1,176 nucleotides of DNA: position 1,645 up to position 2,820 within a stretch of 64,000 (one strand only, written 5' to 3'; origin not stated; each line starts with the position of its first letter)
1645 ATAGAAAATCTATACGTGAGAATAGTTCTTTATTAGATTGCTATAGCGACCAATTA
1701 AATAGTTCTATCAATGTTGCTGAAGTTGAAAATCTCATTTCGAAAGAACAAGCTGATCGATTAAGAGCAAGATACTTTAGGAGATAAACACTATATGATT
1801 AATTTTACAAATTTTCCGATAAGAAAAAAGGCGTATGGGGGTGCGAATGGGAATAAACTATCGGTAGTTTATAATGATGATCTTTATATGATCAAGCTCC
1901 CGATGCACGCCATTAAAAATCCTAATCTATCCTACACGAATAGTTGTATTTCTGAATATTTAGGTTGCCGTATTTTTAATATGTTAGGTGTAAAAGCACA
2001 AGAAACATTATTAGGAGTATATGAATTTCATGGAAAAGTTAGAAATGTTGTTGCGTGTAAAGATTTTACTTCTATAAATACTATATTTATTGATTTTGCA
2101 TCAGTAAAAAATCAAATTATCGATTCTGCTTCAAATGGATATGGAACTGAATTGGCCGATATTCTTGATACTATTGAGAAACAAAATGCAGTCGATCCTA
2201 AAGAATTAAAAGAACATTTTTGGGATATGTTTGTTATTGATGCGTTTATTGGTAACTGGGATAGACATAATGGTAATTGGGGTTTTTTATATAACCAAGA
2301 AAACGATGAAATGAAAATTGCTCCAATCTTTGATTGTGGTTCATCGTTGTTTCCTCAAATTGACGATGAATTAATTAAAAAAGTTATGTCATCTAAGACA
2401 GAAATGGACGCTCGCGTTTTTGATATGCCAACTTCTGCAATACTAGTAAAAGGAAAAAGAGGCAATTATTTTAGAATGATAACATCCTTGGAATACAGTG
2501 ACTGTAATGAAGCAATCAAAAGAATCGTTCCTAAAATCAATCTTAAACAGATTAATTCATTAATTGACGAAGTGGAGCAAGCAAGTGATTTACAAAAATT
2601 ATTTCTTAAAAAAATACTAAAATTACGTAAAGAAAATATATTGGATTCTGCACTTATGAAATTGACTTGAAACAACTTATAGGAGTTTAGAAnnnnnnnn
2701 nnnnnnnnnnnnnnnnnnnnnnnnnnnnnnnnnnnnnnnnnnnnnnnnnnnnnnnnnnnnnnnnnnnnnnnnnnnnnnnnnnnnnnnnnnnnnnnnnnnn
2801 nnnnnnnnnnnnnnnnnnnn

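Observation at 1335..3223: tRNA-adjacent three-gene module: HipB-like HTH, truncated HipA-like kinase, 176-aa ELK-fold mini-kinase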

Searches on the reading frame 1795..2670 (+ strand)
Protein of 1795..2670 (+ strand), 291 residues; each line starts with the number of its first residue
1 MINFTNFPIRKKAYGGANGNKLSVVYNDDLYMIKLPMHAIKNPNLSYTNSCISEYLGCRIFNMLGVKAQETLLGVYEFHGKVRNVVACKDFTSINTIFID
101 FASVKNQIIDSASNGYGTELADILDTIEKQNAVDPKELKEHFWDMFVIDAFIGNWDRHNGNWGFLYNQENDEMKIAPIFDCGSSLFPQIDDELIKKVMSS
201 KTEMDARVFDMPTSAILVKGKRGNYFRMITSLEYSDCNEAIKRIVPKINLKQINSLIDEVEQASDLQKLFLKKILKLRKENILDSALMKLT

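Call 4: search_protein_families(library=pfam, proteins=[window:1795-2670:+], max_evalue=1)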
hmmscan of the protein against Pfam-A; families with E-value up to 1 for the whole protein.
window:1795-2670:+ (291 aa): 3 families
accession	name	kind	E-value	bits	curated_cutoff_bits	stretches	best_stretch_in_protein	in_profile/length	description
PF07804.18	HipA_C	-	3e-11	43.8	30.5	1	20-200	8-170/213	HipA-like C-terminal domain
PF12363.14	Phage_TAC_12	-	0.067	14.1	26.2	1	240-286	60-106/111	Phage tail assembly chaperone protein, TAC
PF02845.22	CUE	-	0.089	12.9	21.1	1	184-201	10-27/42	CUE domain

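Call 5: search_protein_families(library=ncbifam, proteins=[window:1795-2670:+], max_evalue=1)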
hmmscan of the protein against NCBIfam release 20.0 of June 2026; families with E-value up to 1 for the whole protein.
window:1795-2670:+ (291 aa): 1 family
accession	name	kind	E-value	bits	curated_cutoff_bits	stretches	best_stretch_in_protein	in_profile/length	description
NF007297.0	PRK09775.1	equivalog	9.1e-05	21.4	401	1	117-198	307-387/446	type II toxin-antitoxin system HipA family toxin YjjJ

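Call 6: search_protein_families(library=padloc, proteins=[window:1795-2670:+], max_evalue=1)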
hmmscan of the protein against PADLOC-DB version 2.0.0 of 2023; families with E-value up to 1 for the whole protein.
window:1795-2670:+ (291 aa): 10 families
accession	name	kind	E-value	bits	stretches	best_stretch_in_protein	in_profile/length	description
PDLC04340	PDC-M03A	-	1.2e-29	101.7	1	16-284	20-274/280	-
PDLC04339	PDC-M03A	-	1.4e-22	78.4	1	41-282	38-284/293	-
PDLC04342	PDC-M03A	-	2.3e-17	61.5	1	53-285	56-296/299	-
PDLC04344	PDC-M03A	-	1.2e-16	59.1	1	130-285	138-301/305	-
PDLC04345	PDC-M03A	-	2.1e-11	41.6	1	119-264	122-278/302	-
PDLC04341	PDC-M03A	-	2.2e-07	28.6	1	145-200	152-209/294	-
PDLC04337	PDC-M03A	-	1.8e-06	25.7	1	142-192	90-141/250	-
PDLC04338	PDC-M03A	-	4.1e-06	24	1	139-284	256-406/428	-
PDLC04766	PDC-M66A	-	0.00013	19.2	1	106-169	100-162/270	-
PDLC04343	PDC-M03A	-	0.00029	18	1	142-191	214-265/370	-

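Call 7: search_solved_structures(query=window:1795-2670:+, max_evalue=1, show_alignments=2)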
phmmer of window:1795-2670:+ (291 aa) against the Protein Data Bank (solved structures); distinct sequences matched with E-value up to 1: 2.
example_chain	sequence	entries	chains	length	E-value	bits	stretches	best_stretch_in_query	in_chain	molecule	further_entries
3akj_A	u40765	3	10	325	1.8e-81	276.7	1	3-286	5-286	CtkA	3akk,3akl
3gk6_A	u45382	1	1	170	0.12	14.9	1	133-227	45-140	Integron cassette protein VCH_CASS2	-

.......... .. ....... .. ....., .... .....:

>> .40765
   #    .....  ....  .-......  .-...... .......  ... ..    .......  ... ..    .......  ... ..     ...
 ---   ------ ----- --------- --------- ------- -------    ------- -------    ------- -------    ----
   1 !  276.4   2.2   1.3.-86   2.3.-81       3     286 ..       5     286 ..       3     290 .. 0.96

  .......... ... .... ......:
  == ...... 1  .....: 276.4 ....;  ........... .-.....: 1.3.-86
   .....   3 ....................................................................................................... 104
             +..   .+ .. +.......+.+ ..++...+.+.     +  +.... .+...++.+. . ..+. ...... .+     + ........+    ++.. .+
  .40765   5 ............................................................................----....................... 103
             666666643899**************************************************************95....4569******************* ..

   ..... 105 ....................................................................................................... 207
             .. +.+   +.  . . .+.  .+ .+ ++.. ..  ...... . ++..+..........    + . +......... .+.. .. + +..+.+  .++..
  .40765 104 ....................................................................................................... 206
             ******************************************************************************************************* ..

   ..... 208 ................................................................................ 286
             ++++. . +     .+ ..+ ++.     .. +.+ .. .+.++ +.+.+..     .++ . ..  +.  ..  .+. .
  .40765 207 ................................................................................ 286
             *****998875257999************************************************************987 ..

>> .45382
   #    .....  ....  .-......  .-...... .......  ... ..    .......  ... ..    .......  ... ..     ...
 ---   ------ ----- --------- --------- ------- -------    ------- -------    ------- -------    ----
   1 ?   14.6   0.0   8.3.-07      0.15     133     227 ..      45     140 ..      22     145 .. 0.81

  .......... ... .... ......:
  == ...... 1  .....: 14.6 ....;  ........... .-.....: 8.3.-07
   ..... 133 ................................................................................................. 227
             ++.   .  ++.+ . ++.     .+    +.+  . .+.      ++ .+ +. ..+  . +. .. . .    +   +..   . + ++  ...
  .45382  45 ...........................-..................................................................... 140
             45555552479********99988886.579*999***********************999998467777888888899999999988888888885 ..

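Call 9: search_protein_families(library=phrogs, proteins=[window:1795-2670:+], max_evalue=0.1)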
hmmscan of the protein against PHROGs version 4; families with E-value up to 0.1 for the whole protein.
window:1795-2670:+ (291 aa): 4 families
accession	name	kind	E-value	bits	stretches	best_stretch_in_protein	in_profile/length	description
phrog_8728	-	unknown function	1.4e-12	48.3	1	125-283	136-303/307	-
phrog_3162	-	unknown function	1.9e-05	25.3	1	126-259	98-211/247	-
phrog_26212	-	unknown function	2.9e-05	23.8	1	139-172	153-186/547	-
phrog_15305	-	unknown function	0.074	14.2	0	72-105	21-54/83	-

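Call 12: find_homologous_proteins(query=window:1795-2670:+)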
Query window:1795-2670:+ (291 aa): 7333 proteins with E <= 0.001 among 8000 candidates; the best 120 are listed.
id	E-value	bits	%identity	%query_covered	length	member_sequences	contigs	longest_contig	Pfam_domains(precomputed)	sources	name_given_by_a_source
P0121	3.1e-190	648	99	100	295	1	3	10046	PF07804.19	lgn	-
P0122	4.0e-190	648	99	100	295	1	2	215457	PF07804.19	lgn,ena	-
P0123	4.4e-190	648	99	100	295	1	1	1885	PF07804.19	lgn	-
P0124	5.8e-190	647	99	100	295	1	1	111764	PF07804.19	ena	-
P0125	8.7e-190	647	99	100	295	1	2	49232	PF07804.19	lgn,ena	-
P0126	1.1e-189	647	99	100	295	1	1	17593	PF07804.19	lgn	-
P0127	1.1e-189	647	99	100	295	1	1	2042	PF07804.19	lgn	-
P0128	1.3e-189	646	99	100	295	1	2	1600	PF07804.19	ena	-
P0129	1.5e-189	646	99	100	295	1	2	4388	PF07804.19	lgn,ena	-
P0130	1.6e-189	646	99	100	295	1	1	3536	PF07804.19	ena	-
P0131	2.0e-189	646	99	100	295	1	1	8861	PF07804.19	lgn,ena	-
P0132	2.2e-189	646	99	100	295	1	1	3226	PF07804.19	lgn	-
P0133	3.1e-189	645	98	100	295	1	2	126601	PF07804.19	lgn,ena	-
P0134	4.6e-189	645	98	100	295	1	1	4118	PF07804.19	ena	-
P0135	5.7e-189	644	98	100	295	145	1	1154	PF07804.19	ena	-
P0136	1.1e-188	643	98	100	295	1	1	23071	PF07804.19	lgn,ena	-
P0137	1.3e-188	643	98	100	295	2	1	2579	PF07804.19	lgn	-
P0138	1.3e-188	643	98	100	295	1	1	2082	PF07804.19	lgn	-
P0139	2.5e-188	642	98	100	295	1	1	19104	PF07804.19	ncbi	-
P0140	8.4e-188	640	98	100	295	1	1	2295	PF07804.19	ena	-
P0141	1.0e-187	640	98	100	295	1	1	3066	PF07804.19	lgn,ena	-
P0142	1.5e-187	640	98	100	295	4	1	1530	PF07804.19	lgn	-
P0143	1.9e-187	639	98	100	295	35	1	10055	PF07804.19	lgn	-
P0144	3.2e-187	638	98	100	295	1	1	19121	PF07804.19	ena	-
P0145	4.4e-187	638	97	100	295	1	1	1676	PF07804.19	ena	-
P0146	2.4e-186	636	98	100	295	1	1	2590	PF07804.19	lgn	-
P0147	7.1e-182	621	99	96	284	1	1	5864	PF07804.19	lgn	-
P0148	2.3e-169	580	100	89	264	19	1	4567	PF07804.19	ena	-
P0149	1.9e-165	567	86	100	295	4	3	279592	PF07804.19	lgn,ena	-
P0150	2.6e-165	567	86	100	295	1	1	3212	PF07804.19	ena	-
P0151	2.7e-165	567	85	100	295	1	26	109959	PF07804.19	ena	-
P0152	1.2e-164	564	85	100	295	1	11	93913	PF07804.19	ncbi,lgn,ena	-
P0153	2.3e-164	564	85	100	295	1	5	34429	PF07804.19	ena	-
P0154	3.2e-164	563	85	100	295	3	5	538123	PF07804.19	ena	-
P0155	4.8e-164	562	84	100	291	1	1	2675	PF07804.19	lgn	-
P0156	1.5e-163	561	85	100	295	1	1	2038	PF07804.19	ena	-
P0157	7.2e-163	559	82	100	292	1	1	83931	PF07804.19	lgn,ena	-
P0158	1.1e-162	558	81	100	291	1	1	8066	PF07804.19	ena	-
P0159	1.2e-162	558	82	100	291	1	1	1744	PF07804.19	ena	-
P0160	1.5e-162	558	84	100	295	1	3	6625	PF07804.19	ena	-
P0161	5.4e-162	556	83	100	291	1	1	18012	PF07804.19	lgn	-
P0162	7.1e-162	555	81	100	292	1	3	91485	PF07804.19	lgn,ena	-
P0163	7.1e-162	555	81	100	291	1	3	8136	PF07804.19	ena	-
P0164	1.5e-161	554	81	100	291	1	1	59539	PF07804.19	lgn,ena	-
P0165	1.7e-161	554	84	100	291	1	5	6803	PF07804.19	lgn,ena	-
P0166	2.1e-161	554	82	100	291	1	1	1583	PF07804.19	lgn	-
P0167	2.4e-161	554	83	100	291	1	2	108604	PF07804.19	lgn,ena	-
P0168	5.7e-161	552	83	100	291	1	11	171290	PF07804.19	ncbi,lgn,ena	-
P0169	6.4e-161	552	81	100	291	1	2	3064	PF07804.19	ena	-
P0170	8.3e-161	552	83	100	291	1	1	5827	PF07804.19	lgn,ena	-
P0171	1.1e-160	551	83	100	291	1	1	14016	PF07804.19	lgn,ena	-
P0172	1.1e-160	551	81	100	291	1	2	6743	PF07804.19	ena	-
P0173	1.3e-160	551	83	100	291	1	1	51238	PF07804.19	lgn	-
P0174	2.1e-160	551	83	100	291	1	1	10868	PF07804.19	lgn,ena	-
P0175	2.6e-160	550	81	100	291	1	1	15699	PF07804.19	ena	-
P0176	2.9e-160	550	81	100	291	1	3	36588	PF07804.19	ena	-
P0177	3.4e-160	550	82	100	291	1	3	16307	PF07804.19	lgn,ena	-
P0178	3.6e-160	550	81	100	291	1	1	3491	PF07804.19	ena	-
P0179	4.4e-160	549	82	100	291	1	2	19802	PF07804.19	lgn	-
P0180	6.2e-160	549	83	100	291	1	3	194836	PF07804.19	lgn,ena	-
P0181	6.9e-160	549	81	100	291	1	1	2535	PF07804.19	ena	-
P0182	9.6e-160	548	80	100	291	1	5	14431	PF07804.19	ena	-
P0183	1.1e-159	548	82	100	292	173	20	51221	PF07804.19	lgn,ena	-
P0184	1.2e-159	548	81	100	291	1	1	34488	PF07804.19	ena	-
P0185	1.2e-159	548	81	100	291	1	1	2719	PF07804.19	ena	-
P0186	1.5e-159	548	80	100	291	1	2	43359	PF07804.19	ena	-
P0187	1.7e-159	548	82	100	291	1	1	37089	PF07804.19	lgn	-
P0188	2.3e-159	547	82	100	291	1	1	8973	PF07804.19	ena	-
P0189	2.4e-159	547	81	100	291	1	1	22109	PF07804.19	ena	-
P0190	3.0e-159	547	81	100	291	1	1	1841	PF07804.19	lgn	-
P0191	3.1e-159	547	80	100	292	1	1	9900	PF07804.19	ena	-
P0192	4.3e-159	546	80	100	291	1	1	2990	PF07804.19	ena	-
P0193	5.4e-159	546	80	100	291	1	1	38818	PF07804.19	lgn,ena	-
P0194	6.9e-159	546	82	100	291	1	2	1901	PF07804.19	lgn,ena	-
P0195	9.2e-159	545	81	100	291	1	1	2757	PF07804.19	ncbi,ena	-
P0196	9.3e-159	545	80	99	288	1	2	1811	PF07804.19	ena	-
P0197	1.1e-158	545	82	100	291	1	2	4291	PF07804.19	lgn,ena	-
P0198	1.6e-158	544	80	100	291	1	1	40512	PF07804.19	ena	-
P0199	2.7e-158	544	83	98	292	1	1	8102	PF07804.19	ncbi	-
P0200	2.9e-158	543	83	98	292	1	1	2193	PF07804.19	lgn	-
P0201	4.0e-158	543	82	99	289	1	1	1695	PF07804.19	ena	-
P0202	4.9e-158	543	83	98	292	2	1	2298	PF07804.19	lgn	-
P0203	5.7e-158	543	81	99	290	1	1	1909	PF07804.19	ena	-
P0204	6.1e-158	542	80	100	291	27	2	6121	PF07804.19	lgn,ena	-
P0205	6.4e-158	542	81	99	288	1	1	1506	PF07804.19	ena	-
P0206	8.0e-158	542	80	99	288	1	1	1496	PF07804.19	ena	-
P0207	8.0e-158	542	80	100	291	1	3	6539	PF07804.19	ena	-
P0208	1.0e-157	542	85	95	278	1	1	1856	PF07804.19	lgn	-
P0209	1.2e-157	541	80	98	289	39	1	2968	PF07804.19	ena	-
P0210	1.5e-157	541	82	99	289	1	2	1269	PF07804.19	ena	-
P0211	1.8e-157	541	82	98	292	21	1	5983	PF07804.19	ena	-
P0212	2.1e-157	541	80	100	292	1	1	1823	PF07804.19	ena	-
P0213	2.9e-157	540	81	99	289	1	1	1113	PF07804.19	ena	-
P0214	3.6e-157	540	82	98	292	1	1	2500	PF07804.19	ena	-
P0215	4.5e-157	540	81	99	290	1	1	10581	PF07804.19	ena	-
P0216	5.9e-157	539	81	99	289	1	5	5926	PF07804.19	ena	-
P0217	6.3e-157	539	81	99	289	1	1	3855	PF07804.19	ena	-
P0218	7.4e-157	539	81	98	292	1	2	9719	PF07804.19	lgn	-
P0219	1.0e-156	538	81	98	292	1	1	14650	PF07804.19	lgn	-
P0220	1.2e-156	538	81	98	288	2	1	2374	PF07804.19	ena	-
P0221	1.2e-156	538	79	99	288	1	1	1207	PF07804.19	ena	-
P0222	1.2e-156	538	80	99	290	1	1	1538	PF07804.19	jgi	-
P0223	1.4e-156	538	80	99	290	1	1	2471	PF07804.19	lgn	-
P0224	1.7e-156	538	80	100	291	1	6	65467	PF07804.19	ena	-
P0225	1.7e-156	538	80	100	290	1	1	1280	PF07804.19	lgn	-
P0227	2.1e-156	537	80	98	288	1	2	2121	PF07804.19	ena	-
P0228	2.8e-156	537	79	99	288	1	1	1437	PF07804.19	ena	-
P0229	2.9e-156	537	81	98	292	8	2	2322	PF07804.19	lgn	-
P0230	3.1e-156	537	80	100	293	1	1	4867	PF07804.19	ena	-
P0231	3.9e-156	537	80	100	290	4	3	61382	PF07804.19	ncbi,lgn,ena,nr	ncbi:MAG: HipA domain-containing protein [Bacilli bacterium]|nr:HipA domain-containing protein [Baci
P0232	6.3e-156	536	79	99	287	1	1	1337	PF07804.19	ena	-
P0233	7.1e-156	536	81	98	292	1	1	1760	PF07804.19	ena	-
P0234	8.2e-156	535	78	100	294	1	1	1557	PF07804.19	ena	-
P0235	8.5e-156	535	78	100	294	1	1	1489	PF07804.19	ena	-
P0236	9.0e-156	535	79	100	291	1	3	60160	PF07804.19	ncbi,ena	-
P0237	1.0e-155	535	78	100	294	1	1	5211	PF07804.19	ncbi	-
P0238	1.7e-155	534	80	98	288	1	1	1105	PF07804.19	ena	-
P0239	2.7e-155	534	79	100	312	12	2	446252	PF07804.19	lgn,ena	-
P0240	3.3e-155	533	79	99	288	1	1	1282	PF07804.19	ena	-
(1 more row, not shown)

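Call 13: find_encoding_contigs(protein=P0149, flank=5000, max_places=4)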
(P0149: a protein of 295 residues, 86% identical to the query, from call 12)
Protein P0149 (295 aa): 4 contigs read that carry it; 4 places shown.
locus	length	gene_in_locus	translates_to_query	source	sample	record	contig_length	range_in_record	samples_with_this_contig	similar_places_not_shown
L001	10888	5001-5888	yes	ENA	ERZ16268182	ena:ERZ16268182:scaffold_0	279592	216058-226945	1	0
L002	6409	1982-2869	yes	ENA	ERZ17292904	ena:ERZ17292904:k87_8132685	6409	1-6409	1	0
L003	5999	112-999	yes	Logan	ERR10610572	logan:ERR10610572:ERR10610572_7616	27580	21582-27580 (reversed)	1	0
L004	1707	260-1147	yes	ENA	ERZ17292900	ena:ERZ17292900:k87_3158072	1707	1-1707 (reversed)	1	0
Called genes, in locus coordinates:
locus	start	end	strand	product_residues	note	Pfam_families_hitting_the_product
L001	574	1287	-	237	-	PF04237:YjbR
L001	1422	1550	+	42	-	-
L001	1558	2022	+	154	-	PF12844:HTH_19 (weak), PF13443:HTH_26 (faint), PF01381:HTH_3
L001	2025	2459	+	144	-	-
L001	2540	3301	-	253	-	PF00106:adh_short, PF08659:KR, PF23441:SDR (weak), PF13460:NAD_binding_10 (weak), PF13561:adh_short_C2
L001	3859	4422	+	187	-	PF02661:Fic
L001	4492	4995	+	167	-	PF13443:HTH_26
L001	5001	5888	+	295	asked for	PF07804:HipA_C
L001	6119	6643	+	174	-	PF01381:HTH_3, PF12844:HTH_19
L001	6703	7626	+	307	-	-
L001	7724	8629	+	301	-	-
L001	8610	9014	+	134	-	-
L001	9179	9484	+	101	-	-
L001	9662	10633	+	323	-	-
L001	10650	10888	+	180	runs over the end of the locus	PF18050:Cyclophil_like2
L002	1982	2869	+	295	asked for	PF07804:HipA_C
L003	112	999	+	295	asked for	PF07804:HipA_C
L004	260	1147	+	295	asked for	PF07804:HipA_C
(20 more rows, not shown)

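Call 14: find_encoding_contigs(protein=P0168, flank=5000, max_places=4)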
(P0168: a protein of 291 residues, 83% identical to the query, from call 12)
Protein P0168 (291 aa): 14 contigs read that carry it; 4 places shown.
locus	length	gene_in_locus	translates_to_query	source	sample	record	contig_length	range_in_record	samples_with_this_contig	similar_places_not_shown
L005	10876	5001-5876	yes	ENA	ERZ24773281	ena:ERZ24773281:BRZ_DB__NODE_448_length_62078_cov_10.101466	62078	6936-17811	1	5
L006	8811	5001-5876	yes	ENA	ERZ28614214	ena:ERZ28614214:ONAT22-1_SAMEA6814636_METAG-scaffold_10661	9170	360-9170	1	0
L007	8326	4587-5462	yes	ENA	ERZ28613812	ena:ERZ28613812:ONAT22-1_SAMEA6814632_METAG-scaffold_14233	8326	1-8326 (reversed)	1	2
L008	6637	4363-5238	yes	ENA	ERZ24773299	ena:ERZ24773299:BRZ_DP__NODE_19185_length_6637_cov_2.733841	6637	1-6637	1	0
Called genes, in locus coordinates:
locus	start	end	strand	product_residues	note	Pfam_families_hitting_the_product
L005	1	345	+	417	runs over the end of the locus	PF00004:AAA, PF01434:Peptidase_M41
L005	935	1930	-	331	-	-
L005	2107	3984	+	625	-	-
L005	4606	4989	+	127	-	PF13443:HTH_26, PF01381:HTH_3 (weak)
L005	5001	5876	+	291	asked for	PF07804:HipA_C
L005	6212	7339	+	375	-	PF01595:CNNM, PF00571:CBS (faint)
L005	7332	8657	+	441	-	PF01595:CNNM, PF00571:CBS (weak), PF03471:CorC_HlyC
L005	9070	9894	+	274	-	-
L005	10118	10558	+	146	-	-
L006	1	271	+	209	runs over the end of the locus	?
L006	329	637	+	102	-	-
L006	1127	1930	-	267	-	-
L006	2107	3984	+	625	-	-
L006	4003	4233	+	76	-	-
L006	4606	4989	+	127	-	PF13443:HTH_26, PF01381:HTH_3 (weak)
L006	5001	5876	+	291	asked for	PF07804:HipA_C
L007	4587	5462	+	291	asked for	PF07804:HipA_C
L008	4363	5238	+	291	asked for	PF07804:HipA_C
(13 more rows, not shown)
